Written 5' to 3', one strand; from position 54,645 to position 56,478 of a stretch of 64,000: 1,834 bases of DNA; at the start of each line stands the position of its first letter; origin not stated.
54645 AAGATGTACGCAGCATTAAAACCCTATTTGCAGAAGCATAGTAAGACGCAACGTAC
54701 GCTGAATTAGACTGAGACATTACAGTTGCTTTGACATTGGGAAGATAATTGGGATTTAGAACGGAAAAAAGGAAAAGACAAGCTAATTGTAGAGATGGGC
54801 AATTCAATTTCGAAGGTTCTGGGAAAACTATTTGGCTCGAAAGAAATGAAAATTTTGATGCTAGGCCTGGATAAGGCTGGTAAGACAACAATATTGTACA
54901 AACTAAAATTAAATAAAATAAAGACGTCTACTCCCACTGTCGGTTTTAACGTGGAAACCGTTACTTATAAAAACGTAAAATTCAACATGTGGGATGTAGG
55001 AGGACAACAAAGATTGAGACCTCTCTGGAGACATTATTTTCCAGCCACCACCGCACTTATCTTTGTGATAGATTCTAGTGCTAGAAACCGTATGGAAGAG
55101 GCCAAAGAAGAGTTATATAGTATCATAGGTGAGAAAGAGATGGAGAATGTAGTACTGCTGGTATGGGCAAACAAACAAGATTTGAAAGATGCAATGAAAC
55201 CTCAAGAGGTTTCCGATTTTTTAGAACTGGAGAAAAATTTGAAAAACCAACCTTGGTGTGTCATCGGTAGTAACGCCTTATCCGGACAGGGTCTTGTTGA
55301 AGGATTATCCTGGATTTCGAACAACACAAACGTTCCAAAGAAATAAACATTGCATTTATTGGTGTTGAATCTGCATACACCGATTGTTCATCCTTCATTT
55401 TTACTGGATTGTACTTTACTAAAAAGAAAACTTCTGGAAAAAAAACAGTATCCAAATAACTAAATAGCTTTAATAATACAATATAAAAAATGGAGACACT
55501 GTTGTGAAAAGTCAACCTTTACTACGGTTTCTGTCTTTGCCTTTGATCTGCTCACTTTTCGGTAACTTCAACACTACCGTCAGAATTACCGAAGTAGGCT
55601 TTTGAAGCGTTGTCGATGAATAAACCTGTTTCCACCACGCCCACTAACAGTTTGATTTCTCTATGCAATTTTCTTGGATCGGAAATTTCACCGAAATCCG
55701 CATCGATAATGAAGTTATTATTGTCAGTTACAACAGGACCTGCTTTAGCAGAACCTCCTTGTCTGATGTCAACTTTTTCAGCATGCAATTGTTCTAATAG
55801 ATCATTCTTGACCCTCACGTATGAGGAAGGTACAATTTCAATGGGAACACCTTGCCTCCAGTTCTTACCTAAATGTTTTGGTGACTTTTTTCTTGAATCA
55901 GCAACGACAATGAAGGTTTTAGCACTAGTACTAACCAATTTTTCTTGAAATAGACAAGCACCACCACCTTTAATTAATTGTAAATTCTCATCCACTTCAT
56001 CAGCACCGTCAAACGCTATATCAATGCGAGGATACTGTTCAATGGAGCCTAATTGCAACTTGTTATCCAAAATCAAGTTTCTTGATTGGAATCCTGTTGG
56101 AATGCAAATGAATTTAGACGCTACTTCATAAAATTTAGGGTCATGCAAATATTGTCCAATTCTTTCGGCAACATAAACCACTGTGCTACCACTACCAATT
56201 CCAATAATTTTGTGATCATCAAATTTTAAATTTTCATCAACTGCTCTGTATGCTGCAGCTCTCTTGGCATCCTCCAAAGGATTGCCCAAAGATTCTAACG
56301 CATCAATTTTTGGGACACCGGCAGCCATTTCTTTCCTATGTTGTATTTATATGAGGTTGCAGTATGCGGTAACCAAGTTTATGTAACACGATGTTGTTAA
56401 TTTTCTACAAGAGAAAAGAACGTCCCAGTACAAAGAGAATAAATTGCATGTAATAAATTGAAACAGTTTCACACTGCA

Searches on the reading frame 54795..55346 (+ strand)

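Call 52: search_protein_families(library=pfam, proteins=[window:54795-55346:+], max_evalue=0.00001)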
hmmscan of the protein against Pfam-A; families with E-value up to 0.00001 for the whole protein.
window:54795-55346:+ (183 aa): 6 families
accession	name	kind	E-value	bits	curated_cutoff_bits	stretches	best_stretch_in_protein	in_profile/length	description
PF00025.27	Arf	-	2.1e-74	249.1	22.3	1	6-177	2-173/174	ADP-ribosylation factor family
PF08477.19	Roc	-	2.9e-15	57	27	1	19-129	1-119/119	Ras of Complex, Roc, domain of DAPkinase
PF00503.26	G-alpha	-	3.7e-15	56.3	48.8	1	42-130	164-262/333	G-protein alpha subunit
PF09439.16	SRPRB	-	1.5e-14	54.2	25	1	16-146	2-137/178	Signal recognition particle receptor beta subunit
PF00071.28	Ras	-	1.1e-12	48.3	21.6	1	19-138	1-126/162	Ras family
PF04670.18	Gtr1_RagA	-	1.5e-09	38.1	22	1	19-138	1-131/232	Gtr1/RagA G protein conserved region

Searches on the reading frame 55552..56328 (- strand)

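Call 52: search_protein_families(library=pfam, proteins=[window:55552-56328:-], max_evalue=0.00001)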
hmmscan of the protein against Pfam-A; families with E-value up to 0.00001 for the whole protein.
window:55552-56328:- (258 aa): 1 family
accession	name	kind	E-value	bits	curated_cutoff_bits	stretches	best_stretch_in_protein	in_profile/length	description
PF06026.20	Rib_5-P_isom_A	-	2.8e-59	200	26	1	74-251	1-173/173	Ribose 5-phosphate isomerase A (phosphoriboisomerase A)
